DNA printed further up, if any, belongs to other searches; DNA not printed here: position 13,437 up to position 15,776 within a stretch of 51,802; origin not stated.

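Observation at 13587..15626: Natural WaaG-WaaP fusion: core glucosyltransferase and heptose kinase in one 679-aa polypeptide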

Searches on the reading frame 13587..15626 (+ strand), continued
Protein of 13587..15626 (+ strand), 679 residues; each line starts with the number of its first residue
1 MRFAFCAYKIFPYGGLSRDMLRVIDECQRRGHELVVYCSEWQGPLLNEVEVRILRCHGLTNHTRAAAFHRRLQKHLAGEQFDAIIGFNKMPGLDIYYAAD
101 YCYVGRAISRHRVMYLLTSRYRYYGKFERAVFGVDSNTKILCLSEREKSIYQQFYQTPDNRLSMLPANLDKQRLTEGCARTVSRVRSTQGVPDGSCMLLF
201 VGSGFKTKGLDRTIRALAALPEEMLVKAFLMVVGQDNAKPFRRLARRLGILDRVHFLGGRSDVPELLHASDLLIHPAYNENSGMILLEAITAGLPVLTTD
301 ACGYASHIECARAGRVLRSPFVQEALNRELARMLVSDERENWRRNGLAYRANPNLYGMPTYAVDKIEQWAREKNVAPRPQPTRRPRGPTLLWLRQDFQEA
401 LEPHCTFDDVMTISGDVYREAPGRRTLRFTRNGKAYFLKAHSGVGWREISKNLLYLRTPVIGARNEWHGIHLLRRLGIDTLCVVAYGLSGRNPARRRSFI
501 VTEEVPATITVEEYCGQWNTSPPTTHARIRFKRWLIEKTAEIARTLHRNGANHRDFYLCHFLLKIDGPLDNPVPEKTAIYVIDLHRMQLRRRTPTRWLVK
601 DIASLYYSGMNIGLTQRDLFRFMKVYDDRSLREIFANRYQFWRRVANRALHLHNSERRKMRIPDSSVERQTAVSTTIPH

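Call 30: find_encoding_contigs(protein=P0023, flank=6000, max_places=1)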
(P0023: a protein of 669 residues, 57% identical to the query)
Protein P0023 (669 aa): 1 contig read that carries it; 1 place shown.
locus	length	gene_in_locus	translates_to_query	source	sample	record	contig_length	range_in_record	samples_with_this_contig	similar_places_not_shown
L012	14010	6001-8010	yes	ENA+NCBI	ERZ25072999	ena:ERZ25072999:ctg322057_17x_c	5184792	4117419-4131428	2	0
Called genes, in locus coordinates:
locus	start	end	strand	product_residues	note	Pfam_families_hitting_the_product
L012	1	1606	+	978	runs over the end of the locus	PF03710:GlnE, PF08335:GlnD_UR_UTase, PF03710:GlnE, PF08335:GlnD_UR_UTase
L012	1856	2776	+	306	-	PF01063:Aminotran_4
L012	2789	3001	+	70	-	PF10276:zf-CHCC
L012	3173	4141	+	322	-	PF01075:Glyco_transf_9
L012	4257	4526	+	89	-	PF21983:NikA-like (weak)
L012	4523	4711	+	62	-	-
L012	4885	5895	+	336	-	PF01073:3Beta_HSD, PF01370:Epimerase, PF02719:Polysacc_synt_2, PF04321:RmlD_sub_bind, PF08659:KR (faint), PF16363:GDP_Man_Dehyd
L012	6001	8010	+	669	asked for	PF13439:Glyco_transf_4 (weak), PF20706:GT4-conflict, PF00534:Glycos_transf_1, PF13692:Glyco_trans_1_4, PF06293:Kdo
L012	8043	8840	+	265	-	PF06293:Kdo (weak)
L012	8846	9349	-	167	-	-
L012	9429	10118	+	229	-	PF00106:adh_short, PF08659:KR (weak), PF13561:adh_short_C2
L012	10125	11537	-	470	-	PF00270:DEAD, PF04851:ResIII (weak), PF00271:Helicase_C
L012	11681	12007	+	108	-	PF00085:Thioredoxin, PF13098:Thioredoxin_2, PF13905:Thioredoxin_8 (weak)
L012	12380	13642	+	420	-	PF07498:Rho_N, PF07497:Rho_RNA_bind, PF00006:ATP-synt_ab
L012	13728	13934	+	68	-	PF01197:Ribosomal_L31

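Call 31: find_encoding_contigs(protein=P0019, flank=6000, max_places=1)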
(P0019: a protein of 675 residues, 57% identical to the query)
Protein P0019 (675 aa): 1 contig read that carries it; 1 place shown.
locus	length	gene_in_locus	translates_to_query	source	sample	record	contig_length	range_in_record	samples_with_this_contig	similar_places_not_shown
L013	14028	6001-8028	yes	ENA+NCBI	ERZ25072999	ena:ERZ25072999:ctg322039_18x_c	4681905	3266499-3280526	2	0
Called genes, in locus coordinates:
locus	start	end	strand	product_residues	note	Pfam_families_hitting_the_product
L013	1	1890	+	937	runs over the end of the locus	PF03710:GlnE, PF08335:GlnD_UR_UTase, PF03710:GlnE, PF08335:GlnD_UR_UTase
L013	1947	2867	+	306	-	PF01063:Aminotran_4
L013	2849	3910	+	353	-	PF01075:Glyco_transf_9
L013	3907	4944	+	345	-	PF01075:Glyco_transf_9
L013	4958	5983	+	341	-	PF01073:3Beta_HSD, PF01370:Epimerase, PF02719:Polysacc_synt_2, PF04321:RmlD_sub_bind, PF05368:NmrA, PF13460:NAD_binding_10, PF16363:GDP_Man_Dehyd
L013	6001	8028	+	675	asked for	PF13439:Glyco_transf_4, PF13579:Glyco_trans_4_4, PF20706:GT4-conflict, PF00534:Glycos_transf_1, PF13692:Glyco_trans_1_4, PF06293:Kdo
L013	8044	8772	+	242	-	PF06293:Kdo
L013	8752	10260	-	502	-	-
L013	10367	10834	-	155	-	-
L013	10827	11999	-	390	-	PF01734:Patatin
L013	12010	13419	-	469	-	PF00270:DEAD, PF00271:Helicase_C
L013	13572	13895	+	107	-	PF00085:Thioredoxin, PF13098:Thioredoxin_2, PF13905:Thioredoxin_8 (faint)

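Call 34: search_protein_families(library=pfam, proteins=[P0254, P0262, P0259, P0264, P0280, P0283, P0291, P0295, P0333, P0394], max_evalue=0.00001)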
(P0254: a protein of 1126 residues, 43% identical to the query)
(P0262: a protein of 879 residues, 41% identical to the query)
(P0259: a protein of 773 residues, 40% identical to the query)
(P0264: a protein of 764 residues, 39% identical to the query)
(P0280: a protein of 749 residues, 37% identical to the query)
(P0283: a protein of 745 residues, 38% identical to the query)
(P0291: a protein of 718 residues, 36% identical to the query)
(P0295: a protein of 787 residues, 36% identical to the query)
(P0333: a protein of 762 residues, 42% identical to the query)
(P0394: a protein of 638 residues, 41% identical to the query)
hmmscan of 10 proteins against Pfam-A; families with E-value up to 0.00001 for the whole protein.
P0254 (1126 aa): 7 families
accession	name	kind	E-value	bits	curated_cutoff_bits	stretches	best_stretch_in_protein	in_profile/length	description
PF06293.20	Kdo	-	6.2e-61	205.9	21.3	3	423-625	7-207/207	Lipopolysaccharide kinase (Kdo/WaaP) family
PF00534.26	Glycos_transf_1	-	5.2e-32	111.2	26.4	1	184-347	3-169/172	Glycosyl transferases group 1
PF13692.12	Glyco_trans_1_4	-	1.7e-19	70.9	27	1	199-335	4-140/142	Glycosyl transferases group 1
PF13439.12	Glyco_transf_4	-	7.4e-11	42.8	28.5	1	13-171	1-168/170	Glycosyltransferase Family 4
PF20706.3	GT4-conflict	-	1.8e-10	40.8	26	1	146-314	160-325/385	Family 4 Glycosyltransferase in conflict systems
PF00069.31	Pkinase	-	1.5e-08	34.8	31.7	0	942-1076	9-136/263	Protein kinase domain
PF01636.29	APH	-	7.9e-06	26.2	23.2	0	698-807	13-125/239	Phosphotransferase enzyme family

P0262 (879 aa): 6 families
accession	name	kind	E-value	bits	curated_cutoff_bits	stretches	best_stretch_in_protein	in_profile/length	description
PF06293.20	Kdo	-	3e-40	138.3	21.3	1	622-829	4-207/207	Lipopolysaccharide kinase (Kdo/WaaP) family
PF00534.26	Glycos_transf_1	-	6.2e-30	104.4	26.4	1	187-349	6-171/172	Glycosyl transferases group 1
PF13692.12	Glyco_trans_1_4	-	8.3e-19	68.7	27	1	199-330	4-135/142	Glycosyl transferases group 1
PF13579.12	Glyco_trans_4_4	-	4.9e-07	30.7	29.7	0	394-539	5-144/158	Glycosyl transferase 4-like domain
PF13439.12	Glyco_transf_4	-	1.5e-06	28.8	28.5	0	14-91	2-83/170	Glycosyltransferase Family 4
PF20706.3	GT4-conflict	-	3.1e-06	26.9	26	0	193-308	194-319/385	Family 4 Glycosyltransferase in conflict systems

P0259 (773 aa): 4 families
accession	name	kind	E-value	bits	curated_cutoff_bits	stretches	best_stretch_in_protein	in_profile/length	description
PF00534.26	Glycos_transf_1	-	6.2e-59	198.8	26.4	2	575-733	10-169/172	Glycosyl transferases group 1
PF13692.12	Glyco_trans_1_4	-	4.4e-38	131.2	27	2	583-703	4-125/142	Glycosyl transferases group 1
PF20706.3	GT4-conflict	-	5.3e-15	55.7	26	1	582-696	201-323/385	Family 4 Glycosyltransferase in conflict systems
PF13439.12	Glyco_transf_4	-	3.8e-13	50.2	28.5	1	13-173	1-170/170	Glycosyltransferase Family 4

P0264 (764 aa): 4 families
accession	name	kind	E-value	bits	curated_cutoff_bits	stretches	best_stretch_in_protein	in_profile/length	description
PF00534.26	Glycos_transf_1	-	5.6e-63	212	26.4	2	571-732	6-170/172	Glycosyl transferases group 1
PF13692.12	Glyco_trans_1_4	-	7.5e-40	136.9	27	2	581-703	2-125/142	Glycosyl transferases group 1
PF20706.3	GT4-conflict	-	2.3e-16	60.2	26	2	188-311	193-324/385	Family 4 Glycosyltransferase in conflict systems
PF13439.12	Glyco_transf_4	-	1.1e-15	58.5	28.5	1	13-172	1-170/170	Glycosyltransferase Family 4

P0280 (749 aa): 5 families
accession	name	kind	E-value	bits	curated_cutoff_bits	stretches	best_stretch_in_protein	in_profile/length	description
PF00534.26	Glycos_transf_1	-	4.1e-35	121.3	26.4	2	198-361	2-169/172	Glycosyl transferases group 1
PF13692.12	Glyco_trans_1_4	-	6.7e-29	101.4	27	2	213-350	3-141/142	Glycosyl transferases group 1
PF13439.12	Glyco_transf_4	-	2.4e-10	41.1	28.5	0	411-558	9-167/170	Glycosyltransferase Family 4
PF20706.3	GT4-conflict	-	1.3e-07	31.4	26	1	251-383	246-371/385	Family 4 Glycosyltransferase in conflict systems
PF13579.12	Glyco_trans_4_4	-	2.9e-06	28.1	29.7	0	14-104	1-79/158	Glycosyl transferase 4-like domain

P0283 (745 aa): 4 families
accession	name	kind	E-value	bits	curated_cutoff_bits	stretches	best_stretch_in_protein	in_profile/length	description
PF00534.26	Glycos_transf_1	-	9.8e-39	133.1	26.4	2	186-347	6-170/172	Glycosyl transferases group 1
PF13692.12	Glyco_trans_1_4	-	8.5e-26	91.4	27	1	198-336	4-142/142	Glycosyl transferases group 1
PF20706.3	GT4-conflict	-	2.1e-10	40.6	26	1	192-316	194-324/385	Family 4 Glycosyltransferase in conflict systems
PF13439.12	Glyco_transf_4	-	1.3e-06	29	28.5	1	14-172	2-169/170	Glycosyltransferase Family 4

P0291 (718 aa): 5 families
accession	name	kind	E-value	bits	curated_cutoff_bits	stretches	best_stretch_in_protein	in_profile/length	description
PF00534.26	Glycos_transf_1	-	7.3e-37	127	26.4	1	185-346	6-170/172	Glycosyl transferases group 1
PF13692.12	Glyco_trans_1_4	-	5.3e-28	98.5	27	1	196-334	3-141/142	Glycosyl transferases group 1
PF20706.3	GT4-conflict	-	1.9e-07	30.8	26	1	200-322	203-340/385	Family 4 Glycosyltransferase in conflict systems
PF13524.12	Glyco_trans_1_2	-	2.6e-07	31.1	25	0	261-356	39-136/144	Glycosyl transferase-like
PF13439.12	Glyco_transf_4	-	5.2e-06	27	28.5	0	14-99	2-91/170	Glycosyltransferase Family 4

P0295 (787 aa): 5 families
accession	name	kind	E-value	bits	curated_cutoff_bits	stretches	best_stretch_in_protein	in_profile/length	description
PF00534.26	Glycos_transf_1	-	6.7e-45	153.1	26.4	2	186-351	2-170/172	Glycosyl transferases group 1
PF13692.12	Glyco_trans_1_4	-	6.8e-31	107.9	27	2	201-338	3-140/142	Glycosyl transferases group 1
PF13439.12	Glyco_transf_4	-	1.3e-11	45.3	28.5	1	13-176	1-170/170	Glycosyltransferase Family 4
PF13579.12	Glyco_trans_4_4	-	8.3e-10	39.7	29.7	0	14-91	1-79/158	Glycosyl transferase 4-like domain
PF20706.3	GT4-conflict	-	2.3e-08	33.9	26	1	196-327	194-340/385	Family 4 Glycosyltransferase in conflict systems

P0333 (762 aa): 4 families
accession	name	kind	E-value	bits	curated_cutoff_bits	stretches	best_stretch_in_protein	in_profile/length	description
PF00534.26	Glycos_transf_1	-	1.1e-54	185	26.4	2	566-730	2-169/172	Glycosyl transferases group 1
PF13692.12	Glyco_trans_1_4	-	1.3e-39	136.1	27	2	581-704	3-127/142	Glycosyl transferases group 1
PF20706.3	GT4-conflict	-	7.1e-18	65.2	26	1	571-699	193-327/385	Family 4 Glycosyltransferase in conflict systems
PF13439.12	Glyco_transf_4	-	1.5e-12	48.3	28.5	1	104-173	97-169/170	Glycosyltransferase Family 4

P0394 (638 aa): 5 families
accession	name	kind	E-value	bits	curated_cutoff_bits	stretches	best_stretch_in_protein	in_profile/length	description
PF00534.26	Glycos_transf_1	-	3.2e-24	85.8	26.4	1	450-607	6-167/172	Glycosyl transferases group 1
PF13692.12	Glyco_trans_1_4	-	2.3e-16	60.8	27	1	472-598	15-140/142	Glycosyl transferases group 1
PF20706.3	GT4-conflict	-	6.9e-09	35.6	26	1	444-575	185-323/385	Family 4 Glycosyltransferase in conflict systems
PF13439.12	Glyco_transf_4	-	7.5e-09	36.3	28.5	1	277-436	1-170/170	Glycosyltransferase Family 4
PF13579.12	Glyco_trans_4_4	-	1.3e-06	29.3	29.7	1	278-431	1-158/158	Glycosyl transferase 4-like domain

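Call 57: predict_structure(alignment_id=A1)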
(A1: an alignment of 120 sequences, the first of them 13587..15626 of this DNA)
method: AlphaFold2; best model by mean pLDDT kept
length: 679 residues; sequences in the alignment: 120
mean_pLDDT: 90.9   pTM: 0.87
mean pLDDT of the five models: 90.9, 90.7, 89.6, 89.6, 88.3
residues with pLDDT >= 90: 489; 70-90: 158; 50-70: 20; < 50: 12
segments of 3 or more residues with pLDDT < 50: 668-679
pLDDT, mean of each block of 10 residues (from residue 1): 96 87 97 98 93 94 90 96 94 92 85 88 91 93 92 93 94 88 96 97 89 98 98 90 98 95 95 93 92 97 94 94 94 97 98 96 97 78 66 93 91 95 93 96 86 77 89 92 95 91 92 90 94 96 92 79 93 95 88 90 91 92 95 96 96 91 59 34
secondary structure, 60 per line:
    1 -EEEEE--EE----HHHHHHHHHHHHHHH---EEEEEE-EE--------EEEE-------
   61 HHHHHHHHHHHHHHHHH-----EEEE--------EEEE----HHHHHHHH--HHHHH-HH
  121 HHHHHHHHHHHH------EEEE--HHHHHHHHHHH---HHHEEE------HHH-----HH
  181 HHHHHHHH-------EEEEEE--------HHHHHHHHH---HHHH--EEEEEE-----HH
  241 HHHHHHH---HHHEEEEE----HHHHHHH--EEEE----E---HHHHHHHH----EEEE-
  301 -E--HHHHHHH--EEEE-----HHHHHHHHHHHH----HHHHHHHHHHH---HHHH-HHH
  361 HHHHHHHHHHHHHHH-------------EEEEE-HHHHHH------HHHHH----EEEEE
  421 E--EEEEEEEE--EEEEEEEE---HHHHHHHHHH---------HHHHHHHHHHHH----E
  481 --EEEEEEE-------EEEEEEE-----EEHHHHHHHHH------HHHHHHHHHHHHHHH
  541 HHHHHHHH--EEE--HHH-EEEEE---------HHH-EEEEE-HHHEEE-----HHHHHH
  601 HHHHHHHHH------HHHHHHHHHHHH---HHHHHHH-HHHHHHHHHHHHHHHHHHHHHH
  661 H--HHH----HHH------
elements in order: E2-6 H15-29 E33-38 E50-53 H61-77 E83-86 E95-98 H103-110 H113-117 H119-132 E139-142 H145-155 E162-164 H179-188 E196-201 H210-218 H222-225 E228-233 H239-247 E254-258 H263-269 E272-275 H284-291 E296-299 H305-311 E314-317 H323-334 H339-349 H353-356 H358-375 E389-393 H395-400 H407-411 E416-421 E424-431 E434-441 H445-454 H464-475 E483-489 E497-503 H511-519 H526-548 E551-553 E560-564 E578-582 E587-589 H595-609 H616-627 H631-637 H639-661

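Call 60: fold_search(model_id=the predicted structure, library=pdb)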
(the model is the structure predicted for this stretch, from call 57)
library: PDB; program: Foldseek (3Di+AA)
matches with E <= 10: 1808; with E <= 0.001: 677
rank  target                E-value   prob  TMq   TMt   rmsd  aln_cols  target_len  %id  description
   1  8b5s_A                2.3e-41  1.00  0.51  0.95   1.8       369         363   45  Crystal Structure of P. aeruginosa WaaG in complex with UDP-glucose (released 2023-10-04)
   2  2iv7                  3.2e-41  1.00  0.52  0.94   1.7       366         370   43  Crystal Structure of WaaG, a glycosyltransferase involved in lipopolysaccharide biosynthesis (released 2006-10-11)
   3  8b5q_A                6.5e-41  1.00  0.52  0.95   1.7       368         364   45  Crystal Structure of P. aeruginosa WaaG in complex with UMP (released 2023-10-04)
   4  8b5q_B                1.0e-40  1.00  0.51  0.94   1.8       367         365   45  Crystal Structure of P. aeruginosa WaaG in complex with UMP (released 2023-10-04)
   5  8b5s_B                1.6e-40  1.00  0.52  0.95   1.7       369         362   45  Crystal Structure of P. aeruginosa WaaG in complex with UDP-glucose (released 2023-10-04)
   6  8b62_A                4.7e-40  1.00  0.51  0.94   1.9       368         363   45  Crystal Structure of P. aeruginosa WaaG in complex with UDP-galactose (released 2023-10-04)
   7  6dfl_A                4.2e-20  1.00  0.33  0.89   2.4       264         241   40  WaaP in complex with acyl carrier protein (released 2019-04-03)
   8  3c48_B                2.6e-19  1.00  0.30  0.48  11.3       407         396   19  Structure of the retaining glycosyltransferase MshA: The first step in mycothiol biosynthesis. Organism: Corynebacteri (released 2008-03-25)
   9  3c4q_A                8.1e-19  1.00  0.47  0.79   3.5       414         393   19  Structure of the retaining glycosyltransferase MshA : The first step in mycothiol biosynthesis. Organism : Corynebacte (released 2008-04-01)
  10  3c48_A                2.4e-18  1.00  0.29  0.47  11.7       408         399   20  Structure of the retaining glycosyltransferase MshA: The first step in mycothiol biosynthesis. Organism: Corynebacteri (released 2008-03-25)
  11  3c4q_B                1.2e-17  1.00  0.47  0.79   3.4       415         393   20  Structure of the retaining glycosyltransferase MshA : The first step in mycothiol biosynthesis. Organism : Corynebacte (released 2008-04-01)
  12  6n1x                  5.6e-17  1.00  0.45  0.78   4.0       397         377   15  BshA from Staphylococcus aureus complexed with UDP and N-acetylglucosamine (released 2019-08-21)
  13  5d00_B                1.0e-16  1.00  0.41  0.73   5.1       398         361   15  Crystal structure of BshA from B. subtilis complexed with N-acetylglucosaminyl-malate and UMP (released 2016-09-07)
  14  3mbo_C                2.3e-16  1.00  0.44  0.77   4.2       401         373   15  Crystal Structure of the Glycosyltransferase BaBshA bound with UDP and L-malate (released 2010-09-29)
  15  4xsu_B                2.6e-16  1.00  0.44  0.77   5.0       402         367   18  Crystal structure of Anabaena Alr3699/HepE in complex with UDP and glucose (released 2016-01-13)
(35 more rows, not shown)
